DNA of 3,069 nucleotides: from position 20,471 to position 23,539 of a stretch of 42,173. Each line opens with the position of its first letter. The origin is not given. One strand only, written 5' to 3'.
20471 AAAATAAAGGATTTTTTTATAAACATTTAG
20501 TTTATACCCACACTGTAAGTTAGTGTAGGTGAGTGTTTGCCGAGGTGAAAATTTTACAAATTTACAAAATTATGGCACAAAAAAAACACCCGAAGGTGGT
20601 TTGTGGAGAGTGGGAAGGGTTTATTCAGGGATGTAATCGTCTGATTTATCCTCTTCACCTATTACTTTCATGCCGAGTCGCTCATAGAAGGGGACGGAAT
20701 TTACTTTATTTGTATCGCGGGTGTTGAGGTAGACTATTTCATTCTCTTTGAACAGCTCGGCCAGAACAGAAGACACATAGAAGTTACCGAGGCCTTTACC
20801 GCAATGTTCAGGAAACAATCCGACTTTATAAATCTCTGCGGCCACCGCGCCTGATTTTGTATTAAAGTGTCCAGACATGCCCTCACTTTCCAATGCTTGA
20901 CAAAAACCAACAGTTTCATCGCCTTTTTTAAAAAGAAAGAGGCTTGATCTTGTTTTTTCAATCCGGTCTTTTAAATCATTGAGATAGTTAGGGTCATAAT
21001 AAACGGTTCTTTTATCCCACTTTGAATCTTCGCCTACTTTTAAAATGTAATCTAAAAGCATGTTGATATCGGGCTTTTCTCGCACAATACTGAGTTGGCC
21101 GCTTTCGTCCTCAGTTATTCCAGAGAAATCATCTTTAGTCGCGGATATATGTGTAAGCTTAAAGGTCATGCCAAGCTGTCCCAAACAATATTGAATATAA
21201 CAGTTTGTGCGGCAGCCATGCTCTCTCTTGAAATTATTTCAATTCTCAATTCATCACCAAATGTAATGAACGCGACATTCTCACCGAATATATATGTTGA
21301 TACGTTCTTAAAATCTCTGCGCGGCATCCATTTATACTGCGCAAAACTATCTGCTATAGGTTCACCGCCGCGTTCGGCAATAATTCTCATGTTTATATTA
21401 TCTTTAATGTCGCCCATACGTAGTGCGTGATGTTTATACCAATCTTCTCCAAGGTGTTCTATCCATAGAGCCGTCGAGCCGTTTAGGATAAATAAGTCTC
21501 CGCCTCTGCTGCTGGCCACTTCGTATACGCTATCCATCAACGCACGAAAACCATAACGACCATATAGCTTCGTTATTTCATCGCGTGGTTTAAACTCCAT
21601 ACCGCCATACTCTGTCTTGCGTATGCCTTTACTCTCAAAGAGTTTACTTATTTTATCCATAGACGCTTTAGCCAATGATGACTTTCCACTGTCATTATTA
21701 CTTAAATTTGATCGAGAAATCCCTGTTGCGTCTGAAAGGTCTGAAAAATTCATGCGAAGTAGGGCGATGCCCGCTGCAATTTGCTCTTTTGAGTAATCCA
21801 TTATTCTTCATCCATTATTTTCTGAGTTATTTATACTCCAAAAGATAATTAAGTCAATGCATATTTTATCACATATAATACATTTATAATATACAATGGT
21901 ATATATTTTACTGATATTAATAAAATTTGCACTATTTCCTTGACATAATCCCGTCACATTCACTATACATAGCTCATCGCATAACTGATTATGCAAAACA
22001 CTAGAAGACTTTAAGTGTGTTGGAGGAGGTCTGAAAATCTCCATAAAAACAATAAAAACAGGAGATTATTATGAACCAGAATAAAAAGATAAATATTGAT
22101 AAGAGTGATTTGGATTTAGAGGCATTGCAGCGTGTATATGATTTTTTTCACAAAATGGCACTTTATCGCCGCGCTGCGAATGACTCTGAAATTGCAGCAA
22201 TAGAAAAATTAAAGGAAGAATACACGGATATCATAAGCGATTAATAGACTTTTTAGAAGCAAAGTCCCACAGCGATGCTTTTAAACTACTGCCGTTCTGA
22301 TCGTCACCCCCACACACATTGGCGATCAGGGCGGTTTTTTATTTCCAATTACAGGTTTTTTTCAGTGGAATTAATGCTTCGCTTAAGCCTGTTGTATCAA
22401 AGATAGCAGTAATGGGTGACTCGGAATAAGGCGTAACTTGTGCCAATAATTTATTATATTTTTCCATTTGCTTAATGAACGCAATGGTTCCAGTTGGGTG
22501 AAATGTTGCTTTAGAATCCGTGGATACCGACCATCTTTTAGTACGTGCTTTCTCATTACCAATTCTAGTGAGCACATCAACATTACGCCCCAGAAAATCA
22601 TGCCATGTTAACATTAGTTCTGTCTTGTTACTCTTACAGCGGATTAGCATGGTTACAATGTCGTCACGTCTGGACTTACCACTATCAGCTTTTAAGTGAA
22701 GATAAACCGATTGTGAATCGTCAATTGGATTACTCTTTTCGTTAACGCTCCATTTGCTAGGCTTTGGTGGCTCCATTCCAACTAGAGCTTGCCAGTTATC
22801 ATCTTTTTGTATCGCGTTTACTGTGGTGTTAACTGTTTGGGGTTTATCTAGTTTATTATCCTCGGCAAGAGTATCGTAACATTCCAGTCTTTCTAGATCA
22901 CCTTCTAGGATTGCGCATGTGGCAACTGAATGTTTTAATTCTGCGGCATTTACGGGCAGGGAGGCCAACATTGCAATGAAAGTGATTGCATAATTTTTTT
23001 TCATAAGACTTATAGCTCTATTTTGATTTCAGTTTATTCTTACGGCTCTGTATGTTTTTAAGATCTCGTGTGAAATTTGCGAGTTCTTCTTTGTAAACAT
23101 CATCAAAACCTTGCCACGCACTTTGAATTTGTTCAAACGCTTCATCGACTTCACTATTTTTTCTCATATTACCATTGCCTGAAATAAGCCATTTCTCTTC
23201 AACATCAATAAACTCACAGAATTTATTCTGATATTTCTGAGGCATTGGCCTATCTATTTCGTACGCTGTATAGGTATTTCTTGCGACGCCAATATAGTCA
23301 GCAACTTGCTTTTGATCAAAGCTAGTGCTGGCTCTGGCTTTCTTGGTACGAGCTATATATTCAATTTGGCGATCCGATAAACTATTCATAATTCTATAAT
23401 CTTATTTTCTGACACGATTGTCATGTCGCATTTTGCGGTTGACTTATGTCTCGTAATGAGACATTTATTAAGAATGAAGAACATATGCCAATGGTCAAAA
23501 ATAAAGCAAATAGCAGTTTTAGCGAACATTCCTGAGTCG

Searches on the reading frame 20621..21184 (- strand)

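Call 85: search_protein_families(library=pfam, proteins=[window:20621-21184:-], max_evalue=0.01)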
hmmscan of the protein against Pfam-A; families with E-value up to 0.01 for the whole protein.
window:20621-21184:- (187 aa): 4 families
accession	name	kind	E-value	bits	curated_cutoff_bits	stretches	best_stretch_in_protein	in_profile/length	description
PF00583.31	Acetyltransf_1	-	1e-08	35.9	20.7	1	60-172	13-116/116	Acetyltransferase (GNAT) family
PF08445.16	FR47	-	2.8e-06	27.6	22.1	1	116-175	22-80/86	FR47-like protein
PF13673.13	Acetyltransf_10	-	3.1e-05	24.4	23.6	1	69-181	20-116/128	Acetyltransferase (GNAT) domain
PF13508.13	Acetyltransf_7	-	0.00031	21.5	27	1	81-171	4-81/84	Acetyltransferase (GNAT) domain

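Call 86: search_protein_families(library=padloc, proteins=[window:20621-21184:-], max_evalue=0.01)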
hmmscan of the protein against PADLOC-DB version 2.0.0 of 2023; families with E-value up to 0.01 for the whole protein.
window:20621-21184:- (187 aa): 0 families

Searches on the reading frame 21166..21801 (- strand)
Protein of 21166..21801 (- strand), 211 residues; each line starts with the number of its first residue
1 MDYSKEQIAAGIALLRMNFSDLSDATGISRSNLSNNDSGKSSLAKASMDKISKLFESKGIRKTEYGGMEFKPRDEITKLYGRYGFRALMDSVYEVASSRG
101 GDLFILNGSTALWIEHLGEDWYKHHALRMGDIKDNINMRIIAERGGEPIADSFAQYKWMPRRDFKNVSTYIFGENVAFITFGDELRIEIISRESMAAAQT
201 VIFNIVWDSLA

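Call 85: search_protein_families(library=pfam, proteins=[window:21166-21801:-], max_evalue=0.01)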
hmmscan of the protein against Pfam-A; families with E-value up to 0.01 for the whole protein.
window:21166-21801:- (211 aa): 1 family
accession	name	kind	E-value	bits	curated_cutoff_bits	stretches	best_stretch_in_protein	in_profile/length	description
PF13443.12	HTH_26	-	0.0097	16.6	22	0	16-55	10-50/63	Cro/C1-type HTH DNA-binding domain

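Call 86: search_protein_families(library=padloc, proteins=[window:21166-21801:-], max_evalue=0.01)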
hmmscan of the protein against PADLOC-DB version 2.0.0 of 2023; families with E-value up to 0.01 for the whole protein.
window:21166-21801:- (211 aa): 0 families

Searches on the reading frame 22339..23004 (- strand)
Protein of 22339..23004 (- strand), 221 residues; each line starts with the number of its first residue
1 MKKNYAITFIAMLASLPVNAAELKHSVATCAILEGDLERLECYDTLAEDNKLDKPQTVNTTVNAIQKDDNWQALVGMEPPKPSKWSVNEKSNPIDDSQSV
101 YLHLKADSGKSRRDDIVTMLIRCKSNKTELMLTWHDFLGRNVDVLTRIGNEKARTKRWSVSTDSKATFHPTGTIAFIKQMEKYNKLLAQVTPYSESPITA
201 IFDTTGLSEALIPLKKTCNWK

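Call 85: search_protein_families(library=pfam, proteins=[window:22339-23004:-], max_evalue=0.01)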
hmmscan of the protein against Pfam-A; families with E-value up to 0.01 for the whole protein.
window:22339-23004:- (221 aa): 1 family
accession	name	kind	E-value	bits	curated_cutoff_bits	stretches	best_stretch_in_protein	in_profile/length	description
PF11319.13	VasI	-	1.3e-14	54.8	26.5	1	30-220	2-184/184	Type VI secretion system VasI, EvfG, VC_A0118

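Call 86: search_protein_families(library=padloc, proteins=[window:22339-23004:-], max_evalue=0.01)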
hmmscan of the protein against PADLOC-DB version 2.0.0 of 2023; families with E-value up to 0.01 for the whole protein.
window:22339-23004:- (221 aa): 0 families

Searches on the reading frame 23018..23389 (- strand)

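Call 85: search_protein_families(library=pfam, proteins=[window:23018-23389:-], max_evalue=0.01)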
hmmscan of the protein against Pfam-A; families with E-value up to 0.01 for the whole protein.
window:23018-23389:- (123 aa): 2 families
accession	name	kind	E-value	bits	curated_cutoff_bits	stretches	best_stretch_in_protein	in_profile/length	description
PF12844.13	HTH_19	-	6.1e-06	26.5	30.2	1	16-73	5-63/64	Helix-turn-helix domain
PF01381.28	HTH_3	-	0.00053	20.4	23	1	16-50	2-36/55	Helix-turn-helix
